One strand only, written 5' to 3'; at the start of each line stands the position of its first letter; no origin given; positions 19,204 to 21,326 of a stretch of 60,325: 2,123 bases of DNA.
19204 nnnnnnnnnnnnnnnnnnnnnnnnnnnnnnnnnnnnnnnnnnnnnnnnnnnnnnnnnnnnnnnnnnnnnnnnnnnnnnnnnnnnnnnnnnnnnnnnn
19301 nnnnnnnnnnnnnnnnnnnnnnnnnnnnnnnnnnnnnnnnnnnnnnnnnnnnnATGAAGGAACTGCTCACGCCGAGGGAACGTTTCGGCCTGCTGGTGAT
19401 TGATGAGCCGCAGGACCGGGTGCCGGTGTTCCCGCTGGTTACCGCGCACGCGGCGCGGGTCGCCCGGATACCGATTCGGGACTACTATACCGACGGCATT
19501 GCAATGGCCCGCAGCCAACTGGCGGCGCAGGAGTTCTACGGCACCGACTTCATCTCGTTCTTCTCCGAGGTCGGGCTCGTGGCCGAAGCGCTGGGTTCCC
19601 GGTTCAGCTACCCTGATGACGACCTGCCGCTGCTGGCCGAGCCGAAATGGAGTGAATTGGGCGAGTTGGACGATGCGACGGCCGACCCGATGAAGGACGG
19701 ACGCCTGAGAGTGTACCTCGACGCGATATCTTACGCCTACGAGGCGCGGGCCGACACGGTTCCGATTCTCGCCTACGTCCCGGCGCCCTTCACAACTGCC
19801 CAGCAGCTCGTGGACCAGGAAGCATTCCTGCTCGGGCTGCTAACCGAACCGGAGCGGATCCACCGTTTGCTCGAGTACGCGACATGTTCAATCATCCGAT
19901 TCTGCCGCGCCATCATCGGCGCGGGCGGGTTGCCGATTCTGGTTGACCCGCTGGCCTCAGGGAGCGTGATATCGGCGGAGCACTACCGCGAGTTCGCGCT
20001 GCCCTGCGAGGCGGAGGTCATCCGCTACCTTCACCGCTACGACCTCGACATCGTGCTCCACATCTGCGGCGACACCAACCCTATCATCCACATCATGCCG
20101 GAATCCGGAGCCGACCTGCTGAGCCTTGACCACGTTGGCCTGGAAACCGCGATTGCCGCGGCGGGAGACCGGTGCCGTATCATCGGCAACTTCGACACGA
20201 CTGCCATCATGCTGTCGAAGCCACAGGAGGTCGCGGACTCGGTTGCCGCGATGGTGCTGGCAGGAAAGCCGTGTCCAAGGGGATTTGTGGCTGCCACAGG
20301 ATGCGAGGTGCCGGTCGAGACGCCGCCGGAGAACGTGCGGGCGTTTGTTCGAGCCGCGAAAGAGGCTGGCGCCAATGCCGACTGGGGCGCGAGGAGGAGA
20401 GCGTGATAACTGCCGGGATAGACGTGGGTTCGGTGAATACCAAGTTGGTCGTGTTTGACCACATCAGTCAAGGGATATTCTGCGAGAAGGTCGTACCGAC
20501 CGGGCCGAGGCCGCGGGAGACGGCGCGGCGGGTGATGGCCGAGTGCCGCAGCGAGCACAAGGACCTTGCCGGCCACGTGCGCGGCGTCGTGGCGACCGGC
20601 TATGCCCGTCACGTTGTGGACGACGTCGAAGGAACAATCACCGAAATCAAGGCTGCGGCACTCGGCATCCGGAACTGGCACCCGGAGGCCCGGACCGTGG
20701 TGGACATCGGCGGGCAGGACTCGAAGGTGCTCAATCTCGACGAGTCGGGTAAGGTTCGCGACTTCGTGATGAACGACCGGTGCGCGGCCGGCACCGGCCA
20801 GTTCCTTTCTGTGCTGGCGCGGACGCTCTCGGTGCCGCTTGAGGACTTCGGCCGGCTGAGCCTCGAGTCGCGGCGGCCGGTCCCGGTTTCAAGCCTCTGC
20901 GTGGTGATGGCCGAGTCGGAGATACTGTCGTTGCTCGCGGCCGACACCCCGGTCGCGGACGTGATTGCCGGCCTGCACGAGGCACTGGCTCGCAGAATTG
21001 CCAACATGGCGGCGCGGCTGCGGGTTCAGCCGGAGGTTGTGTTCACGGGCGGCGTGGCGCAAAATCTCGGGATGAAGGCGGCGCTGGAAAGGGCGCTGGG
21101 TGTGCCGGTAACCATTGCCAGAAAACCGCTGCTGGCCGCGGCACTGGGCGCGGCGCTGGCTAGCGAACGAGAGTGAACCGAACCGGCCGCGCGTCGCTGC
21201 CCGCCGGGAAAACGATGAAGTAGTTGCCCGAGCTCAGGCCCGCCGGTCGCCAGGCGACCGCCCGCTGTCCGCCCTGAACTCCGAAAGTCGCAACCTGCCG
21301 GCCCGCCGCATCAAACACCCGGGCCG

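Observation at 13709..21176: Overlapping-gene operon joining a corrinoid methyl-transfer set to an HgdAB/BcrBC-type radical Fe-S enzyme with its own ATP-driven activator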

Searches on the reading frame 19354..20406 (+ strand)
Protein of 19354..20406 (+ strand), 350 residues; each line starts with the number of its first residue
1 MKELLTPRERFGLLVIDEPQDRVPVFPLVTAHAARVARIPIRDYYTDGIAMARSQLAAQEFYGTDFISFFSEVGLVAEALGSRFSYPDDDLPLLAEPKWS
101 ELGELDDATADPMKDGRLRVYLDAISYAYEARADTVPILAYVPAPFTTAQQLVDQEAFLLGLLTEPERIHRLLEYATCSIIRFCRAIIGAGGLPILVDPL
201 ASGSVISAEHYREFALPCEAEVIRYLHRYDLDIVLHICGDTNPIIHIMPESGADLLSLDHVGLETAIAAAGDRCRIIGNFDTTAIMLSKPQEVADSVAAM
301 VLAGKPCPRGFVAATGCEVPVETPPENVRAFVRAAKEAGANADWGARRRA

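Call 3: search_protein_families(library=pfam, proteins=[window:19354-20406:+], max_evalue=0.01)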
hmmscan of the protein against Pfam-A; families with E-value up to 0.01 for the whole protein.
window:19354-20406:+ (350 aa): 1 family
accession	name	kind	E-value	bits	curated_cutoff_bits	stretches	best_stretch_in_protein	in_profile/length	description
PF01208.23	URO-D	-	8.3e-64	216.2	23.9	1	7-337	2-345/346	Uroporphyrinogen decarboxylase (URO-D)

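Call 4: search_protein_families(library=ncbifam, proteins=[window:19354-20406:+], max_evalue=0.01)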
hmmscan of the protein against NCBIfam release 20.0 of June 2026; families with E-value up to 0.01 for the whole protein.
window:19354-20406:+ (350 aa): 5 families
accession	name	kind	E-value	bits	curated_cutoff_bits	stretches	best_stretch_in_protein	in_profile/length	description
TIGR01463.1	mtaA_cmuA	subfamily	1.2e-48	166.2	235.4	1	5-338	3-338/340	MtaA/CmuA family methyltransferase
NF004889.0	PRK06252.1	subfamily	1.9e-46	158.7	244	1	5-339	4-337/340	methylcobalamin:coenzyme M methyltransferase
NF041608.1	methylcob_mtaseMtbA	equivalog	8e-34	117.2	600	1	6-337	5-336/339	methylcobamide:CoM methyltransferase MtbA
NF040654.1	MtaA_Meth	equivalog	4.9e-33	114.5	400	1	8-336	4-333/337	methylcobamide:CoM methyltransferase MtaA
TIGR01464.1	hemE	equivalog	6.5e-19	68.1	302.95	1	60-336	58-337/338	uroporphyrinogen decarboxylase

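Call 40: search_solved_structures(query=window:19354-20403:+, max_evalue=0.001, show_alignments=1)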
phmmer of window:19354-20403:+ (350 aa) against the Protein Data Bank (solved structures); distinct sequences matched with E-value up to 0.001: 10.
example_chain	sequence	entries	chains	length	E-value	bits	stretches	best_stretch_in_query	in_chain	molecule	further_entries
4ay7_A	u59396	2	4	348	3.8e-26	95.1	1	13-337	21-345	METHYLCOBALAMIN: COENZYME M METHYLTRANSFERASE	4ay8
3cyv_A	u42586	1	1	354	6.8e-13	51.5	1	61-335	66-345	Uroporphyrinogen decarboxylase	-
6w2o_A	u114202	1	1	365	1.3e-12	50.6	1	63-302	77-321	Uroporphyrinogen decarboxylase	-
4zr8_A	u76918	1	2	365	8.4e-10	41.4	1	60-337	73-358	Uroporphyrinogen decarboxylase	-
1j93_A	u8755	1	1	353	3.7e-07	32.7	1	135-336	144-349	UROPORPHYRINOGEN DECARBOXYLASE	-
1r3v_A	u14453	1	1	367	4.9e-07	32.3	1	62-335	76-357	Uroporphyrinogen Decarboxylase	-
2q6z_A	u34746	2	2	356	6e-07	32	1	63-335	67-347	Uroporphyrinogen decarboxylase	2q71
2eja_A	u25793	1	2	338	7.2e-07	31.7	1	56-260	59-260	Uroporphyrinogen decarboxylase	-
1jpk_A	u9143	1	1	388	1.1e-06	31.1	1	63-335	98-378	UROPORPHYRINOGEN DECARBOXYLASE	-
4exq_A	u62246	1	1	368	3.4e-06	29.5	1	60-332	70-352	Uroporphyrinogen decarboxylase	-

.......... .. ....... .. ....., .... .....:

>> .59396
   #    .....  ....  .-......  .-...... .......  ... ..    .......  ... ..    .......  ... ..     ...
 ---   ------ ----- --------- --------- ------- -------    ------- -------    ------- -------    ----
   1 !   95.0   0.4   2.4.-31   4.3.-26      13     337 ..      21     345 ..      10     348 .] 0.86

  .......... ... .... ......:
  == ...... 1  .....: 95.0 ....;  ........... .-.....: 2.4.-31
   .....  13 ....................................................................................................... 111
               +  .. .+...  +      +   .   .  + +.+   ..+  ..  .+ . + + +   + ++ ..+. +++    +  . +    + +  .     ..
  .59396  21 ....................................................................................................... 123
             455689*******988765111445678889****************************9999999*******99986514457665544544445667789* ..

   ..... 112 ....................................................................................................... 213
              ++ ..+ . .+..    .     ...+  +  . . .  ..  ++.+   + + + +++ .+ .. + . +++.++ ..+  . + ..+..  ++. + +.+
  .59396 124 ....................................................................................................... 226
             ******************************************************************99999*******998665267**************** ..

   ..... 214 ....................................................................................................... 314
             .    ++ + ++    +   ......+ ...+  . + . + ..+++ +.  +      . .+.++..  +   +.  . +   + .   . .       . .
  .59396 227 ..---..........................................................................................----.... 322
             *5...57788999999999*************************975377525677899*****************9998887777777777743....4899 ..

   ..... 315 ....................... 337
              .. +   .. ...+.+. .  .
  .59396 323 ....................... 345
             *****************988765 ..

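Call 76: search_protein_representatives(protein=window:19354-20403:+)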
Query: 350 residues. Proteins with E-value up to 0.001 (for the whole library): 4074; up to 1e-10: 1641; up to 1e-30: 185. The best 150 are listed.
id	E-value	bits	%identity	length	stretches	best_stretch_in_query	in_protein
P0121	1.7e-141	487.5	64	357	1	1-340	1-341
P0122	2.1e-86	306.4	44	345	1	5-341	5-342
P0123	1.6e-81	290.4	44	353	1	6-339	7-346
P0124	8.5e-80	284.7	43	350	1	7-340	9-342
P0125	1.5e-77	277.4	44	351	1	3-339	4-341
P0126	1.4e-59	218.3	37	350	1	2-342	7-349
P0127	1.1e-58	215.3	39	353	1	17-339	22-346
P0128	3.2e-55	203.9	47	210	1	133-339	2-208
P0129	6.8e-54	199.6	48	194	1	152-338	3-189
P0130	1.8e-53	198.1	39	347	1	5-338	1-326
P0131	5.6e-53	196.5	78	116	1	1-116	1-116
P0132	7.1e-53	196.2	34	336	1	5-338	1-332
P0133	1.4e-52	195.2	35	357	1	2-339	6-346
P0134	1.6e-50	188.4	32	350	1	3-336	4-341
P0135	2.3e-49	184.6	57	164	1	1-163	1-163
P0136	2.5e-49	184.6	36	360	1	3-339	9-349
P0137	3.4e-49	184.1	33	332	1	5-337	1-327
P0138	8.2e-49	182.8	33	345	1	2-337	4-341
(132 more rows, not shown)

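Call 77: list_cluster_members(proteins=[P0122, P0126, P0127, P0130, P0132, P0133, P0134, P0136, P0137, P0138])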
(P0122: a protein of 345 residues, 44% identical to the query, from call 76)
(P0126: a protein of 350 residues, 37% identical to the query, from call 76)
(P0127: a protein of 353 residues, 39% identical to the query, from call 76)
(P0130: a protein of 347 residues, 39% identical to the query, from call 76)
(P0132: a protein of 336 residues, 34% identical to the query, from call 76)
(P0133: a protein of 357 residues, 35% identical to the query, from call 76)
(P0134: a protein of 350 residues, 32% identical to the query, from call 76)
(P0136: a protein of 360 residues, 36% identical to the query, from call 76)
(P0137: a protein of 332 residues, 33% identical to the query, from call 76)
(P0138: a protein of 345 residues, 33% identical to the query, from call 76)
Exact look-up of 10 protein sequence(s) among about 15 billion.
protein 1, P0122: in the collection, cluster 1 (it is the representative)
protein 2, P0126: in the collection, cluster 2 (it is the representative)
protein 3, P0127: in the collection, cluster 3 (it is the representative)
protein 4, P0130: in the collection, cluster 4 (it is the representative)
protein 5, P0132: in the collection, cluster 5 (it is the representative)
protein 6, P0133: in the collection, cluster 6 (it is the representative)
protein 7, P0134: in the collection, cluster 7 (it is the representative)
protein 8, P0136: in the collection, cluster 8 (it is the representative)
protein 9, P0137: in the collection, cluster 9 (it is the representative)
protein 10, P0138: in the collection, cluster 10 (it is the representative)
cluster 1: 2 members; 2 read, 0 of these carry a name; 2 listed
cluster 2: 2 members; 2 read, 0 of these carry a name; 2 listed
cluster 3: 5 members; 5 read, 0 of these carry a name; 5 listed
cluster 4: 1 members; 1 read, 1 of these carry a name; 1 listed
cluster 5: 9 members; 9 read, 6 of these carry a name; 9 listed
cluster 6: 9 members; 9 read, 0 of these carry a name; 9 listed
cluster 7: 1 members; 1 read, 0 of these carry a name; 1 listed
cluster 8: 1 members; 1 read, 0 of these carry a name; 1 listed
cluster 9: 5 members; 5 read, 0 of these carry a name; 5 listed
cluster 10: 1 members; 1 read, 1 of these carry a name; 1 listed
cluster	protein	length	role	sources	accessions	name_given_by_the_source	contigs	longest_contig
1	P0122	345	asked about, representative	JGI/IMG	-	-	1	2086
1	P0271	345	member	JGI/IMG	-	-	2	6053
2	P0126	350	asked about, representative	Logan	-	-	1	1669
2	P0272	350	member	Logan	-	-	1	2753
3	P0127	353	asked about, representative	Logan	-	-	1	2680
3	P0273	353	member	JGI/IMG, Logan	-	-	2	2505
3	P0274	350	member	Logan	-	-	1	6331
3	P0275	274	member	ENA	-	-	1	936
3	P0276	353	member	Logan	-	-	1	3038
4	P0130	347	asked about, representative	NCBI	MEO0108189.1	MAG: uroporphyrinogen decarboxylase family protein [candidate division WOR-3 bacterium]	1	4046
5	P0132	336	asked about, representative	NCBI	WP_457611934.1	uroporphyrinogen decarboxylase family protein [Methanocaldococcus sp.]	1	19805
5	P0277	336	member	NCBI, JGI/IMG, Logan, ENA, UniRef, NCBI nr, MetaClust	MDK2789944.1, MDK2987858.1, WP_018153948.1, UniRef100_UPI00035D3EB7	MAG: uroporphyrinogen decarboxylase [Methanothermococcus sp.] | uroporphyrinogen decarboxylase family protein n=1 Tax=Methanothermococcus TaxID=155862 ... | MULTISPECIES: uroporphyrinogen decarboxylase family protein [Methanothermococcus]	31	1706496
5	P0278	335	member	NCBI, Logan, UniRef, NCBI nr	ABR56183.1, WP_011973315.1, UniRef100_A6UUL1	Uroporphyrinogen decarboxylase (URO-D) [Methanococcus aeolicus Nankai-3] | Uroporphyrinogen decarboxylase (URO-D) n=1 Tax=Methanococcus aeolicus (strain ATCC ... | uroporphyrinogen decarboxylase family protein [Methanococcus aeolicus]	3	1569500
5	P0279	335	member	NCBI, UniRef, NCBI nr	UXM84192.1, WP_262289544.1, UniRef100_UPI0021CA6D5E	uroporphyrinogen decarboxylase family protein [Methanococcus aeolicus] | uroporphyrinogen decarboxylase family protein n=1 Tax=Methanococcus aeolicus TaxID=42879 ...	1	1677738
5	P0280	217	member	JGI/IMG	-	uroporphyrinogen decarboxylase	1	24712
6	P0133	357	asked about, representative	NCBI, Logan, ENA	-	-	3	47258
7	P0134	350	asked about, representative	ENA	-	-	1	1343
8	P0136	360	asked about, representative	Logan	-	-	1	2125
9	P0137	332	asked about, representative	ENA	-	-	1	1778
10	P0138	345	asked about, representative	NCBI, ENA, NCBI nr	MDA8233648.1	MAG: uroporphyrinogen decarboxylase family protein [Clostridia bacterium] | uroporphyrinogen decarboxylase family protein [Clostridia bacterium]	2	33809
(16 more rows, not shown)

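Call 79: find_homologous_proteins(query=P0278, max_evalue=1e-10)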
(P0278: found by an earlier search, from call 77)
Query P0278 (335 aa): 630 proteins with E <= 1e-10 among 3782 candidates; the best 120 are listed.
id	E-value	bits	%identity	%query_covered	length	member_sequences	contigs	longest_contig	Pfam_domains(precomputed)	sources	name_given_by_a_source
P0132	2.5e-199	679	90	100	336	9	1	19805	PF01208.24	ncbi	ncbi:uroporphyrinogen decarboxylase family protein [Methanocaldococcus sp.]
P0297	7.9e-193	658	87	100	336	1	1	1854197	PF01208.24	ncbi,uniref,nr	ncbi:uroporphyrinogen decarboxylase family protein [Methanotorris igneus]|uniref:Uroporphyrinogen de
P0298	1.7e-78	282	39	100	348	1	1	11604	PF01208.24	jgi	jgi:uroporphyrinogen decarboxylase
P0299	4.8e-75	271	40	100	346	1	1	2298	PF01208.24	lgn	-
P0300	6.6e-75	271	40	100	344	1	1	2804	PF01208.24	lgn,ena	-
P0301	1.2e-74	270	41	100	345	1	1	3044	PF01208.24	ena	-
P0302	2.1e-74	269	38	100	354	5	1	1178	PF01208.24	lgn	-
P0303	2.9e-74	268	39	100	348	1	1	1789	PF01208.24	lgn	-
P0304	1.2e-73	266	39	100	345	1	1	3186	PF01208.24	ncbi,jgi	-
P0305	1.9e-73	266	41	99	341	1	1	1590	PF01208.24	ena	-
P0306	5.3e-73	264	39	100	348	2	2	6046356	PF01208.24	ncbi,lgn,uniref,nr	ncbi:Uroporphyrinogen decarboxylase [Sporomusa silvacetica DSM 10669]|uniref:Uroporphyrinogen decarb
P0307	3.4e-72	262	39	100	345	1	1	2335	PF01208.24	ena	-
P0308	4.6e-70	255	37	100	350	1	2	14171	PF01208.24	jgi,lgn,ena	jgi:uroporphyrinogen decarboxylase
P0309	2.1e-69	252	37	100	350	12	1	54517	PF01208.24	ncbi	ncbi:MAG: uroporphyrinogen decarboxylase family protein [Candidatus Brocadiaceae bacterium]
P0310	2.6e-69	252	38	100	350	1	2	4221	PF01208.24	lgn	-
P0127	2.1e-58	216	37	100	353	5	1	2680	PF01208.24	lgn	-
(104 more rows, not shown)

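Call 80: find_encoding_contigs(protein=P0297, flank=10000, max_places=1)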
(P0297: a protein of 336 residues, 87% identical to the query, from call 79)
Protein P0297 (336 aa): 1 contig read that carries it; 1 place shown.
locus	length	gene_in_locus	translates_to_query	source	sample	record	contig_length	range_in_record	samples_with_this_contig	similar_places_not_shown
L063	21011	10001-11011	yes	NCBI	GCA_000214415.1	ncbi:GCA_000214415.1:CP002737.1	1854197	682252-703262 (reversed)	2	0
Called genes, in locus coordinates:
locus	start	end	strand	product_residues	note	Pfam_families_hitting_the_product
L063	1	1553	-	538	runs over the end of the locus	PF06418:CTP_synth_N, PF00117:GATase, PF07722:Peptidase_C26 (faint)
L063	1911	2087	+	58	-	-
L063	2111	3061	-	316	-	PF02779:Transket_pyr, PF02780:Transketolase_C, PF22613:Transketolase_C_1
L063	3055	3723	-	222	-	PF00834:Ribul_P_3_epim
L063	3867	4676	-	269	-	PF00456:Transketolase_N, PF13292:DXP_synthase_N, PF00676:E1_dh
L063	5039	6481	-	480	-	PF01139:RtcB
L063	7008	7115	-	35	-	-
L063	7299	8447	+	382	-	PF00266:Aminotran_5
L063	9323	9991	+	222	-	PF02607:B12-binding_2, PF02310:B12-binding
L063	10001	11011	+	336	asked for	PF01208:URO-D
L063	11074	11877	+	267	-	PF01208:URO-D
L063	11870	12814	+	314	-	PF01208:URO-D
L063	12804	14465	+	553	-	PF00111:Fer2, PF17651:Raco_middle, PF14574:RACo_C_ter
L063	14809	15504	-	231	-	PF01015:Ribosomal_S3Ae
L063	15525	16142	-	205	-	PF19769:CPxCG_zf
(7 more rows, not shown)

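Call 81: find_encoding_contigs(protein=P0306, flank=10000, max_places=1)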
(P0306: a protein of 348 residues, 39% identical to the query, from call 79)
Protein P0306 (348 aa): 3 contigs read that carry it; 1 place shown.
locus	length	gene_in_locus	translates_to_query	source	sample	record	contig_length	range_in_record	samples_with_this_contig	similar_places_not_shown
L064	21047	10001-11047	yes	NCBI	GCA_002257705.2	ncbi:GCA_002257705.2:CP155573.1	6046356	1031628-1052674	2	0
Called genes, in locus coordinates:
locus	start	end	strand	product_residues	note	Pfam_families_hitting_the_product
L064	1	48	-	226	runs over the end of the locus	PF01527:HTH_Tnp_1 (faint), PF13384:HTH_23 (weak), PF13565:HTH_32 (faint), PF13518:HTH_28, PF13551:HTH_29 (weak), PF13518:HTH_28 (weak)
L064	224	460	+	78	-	-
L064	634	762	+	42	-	-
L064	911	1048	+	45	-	-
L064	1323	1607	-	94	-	-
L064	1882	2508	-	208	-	PF00440:TetR_N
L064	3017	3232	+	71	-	-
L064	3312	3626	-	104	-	-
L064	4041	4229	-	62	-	-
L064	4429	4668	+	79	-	-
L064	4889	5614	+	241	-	PF11814:DUF3335 (weak), PF13529:Peptidase_C39_2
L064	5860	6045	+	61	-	-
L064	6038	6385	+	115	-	-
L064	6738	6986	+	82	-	-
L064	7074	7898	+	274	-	PF11155:DUF2935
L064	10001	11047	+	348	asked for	PF01208:URO-D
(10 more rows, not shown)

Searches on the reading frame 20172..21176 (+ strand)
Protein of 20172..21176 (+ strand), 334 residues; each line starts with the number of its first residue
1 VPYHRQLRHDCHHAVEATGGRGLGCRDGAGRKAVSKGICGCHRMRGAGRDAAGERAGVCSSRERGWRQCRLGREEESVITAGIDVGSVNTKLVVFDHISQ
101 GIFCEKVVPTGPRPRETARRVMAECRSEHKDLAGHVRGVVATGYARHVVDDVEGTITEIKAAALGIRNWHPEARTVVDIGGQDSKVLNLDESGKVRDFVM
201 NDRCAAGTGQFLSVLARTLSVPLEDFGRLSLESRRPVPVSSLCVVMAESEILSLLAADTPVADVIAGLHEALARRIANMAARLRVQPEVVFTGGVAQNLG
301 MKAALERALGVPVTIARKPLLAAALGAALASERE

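Call 3: search_protein_families(library=pfam, proteins=[window:20172-21176:+], max_evalue=0.01)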
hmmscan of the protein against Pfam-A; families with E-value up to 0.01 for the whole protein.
window:20172-21176:+ (334 aa): 4 families
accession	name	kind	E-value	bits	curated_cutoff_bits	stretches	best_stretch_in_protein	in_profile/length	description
PF01869.26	BcrAD_BadFG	-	7e-50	170.5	31.5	1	82-330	2-270/271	BadF/BadG/BcrA/BcrD ATPase family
PF06723.19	MreB_Mbl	-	8.7e-08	31.8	27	1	256-332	245-320/327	MreB/Mbl protein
PF22521.2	HypF_C_2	-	0.00034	20.9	27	1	249-309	154-217/241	Carbamoyltransferase, Kae1-like Domain, second subdomain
PF00480.26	ROK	-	0.0055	16.7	22.9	0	251-308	200-257/294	ROK family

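Call 4: search_protein_families(library=ncbifam, proteins=[window:20172-21176:+], max_evalue=0.01)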
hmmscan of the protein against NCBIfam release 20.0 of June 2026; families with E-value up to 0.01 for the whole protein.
window:20172-21176:+ (334 aa): 9 families
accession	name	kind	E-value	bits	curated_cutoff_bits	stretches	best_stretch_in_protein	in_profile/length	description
TIGR00241.1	CoA_E_activ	domain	2.8e-67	226.8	125.4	1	79-329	1-247/248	acyl-CoA dehydratase activase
TIGR03192.1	benz_CoA_bzdQ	equivalog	3.7e-42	144.8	380.2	1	70-329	24-284/293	benzoyl-CoA reductase, bzd-type, subunit Q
TIGR02259.1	benz_CoA_red_A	equivalog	2.3e-34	118.9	578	1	137-300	231-396/432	benzoyl-CoA reductase subunit A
TIGR02261.1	benz_CoA_red_D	equivalog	2.1e-28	99.2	312.85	1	79-329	2-260/262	benzoyl-CoA reductase subunit D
TIGR03286.1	methan_mark_15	hypoth_equivalog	1.2e-24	87.1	455.75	1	67-331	133-401/404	methanogenesis marker 15 protein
NF010539.0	PRK13927.1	subfamily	1.4e-05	24.2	293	1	248-330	246-325/339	rod shape-determining protein MreB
NF011660.0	PRK15080.1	equivalog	7.3e-05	22.1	182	0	261-332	204-274/277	ethanolamine utilization protein EutJ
TIGR00904.1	mreB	subfamily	9.6e-05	21.6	365.75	1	257-332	253-327/334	MreB/Mrl family cell shape determining protein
NF010540.1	PRK13929.1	exception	0.00018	20.7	515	1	261-329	255-322/334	rod-share determining protein MreBH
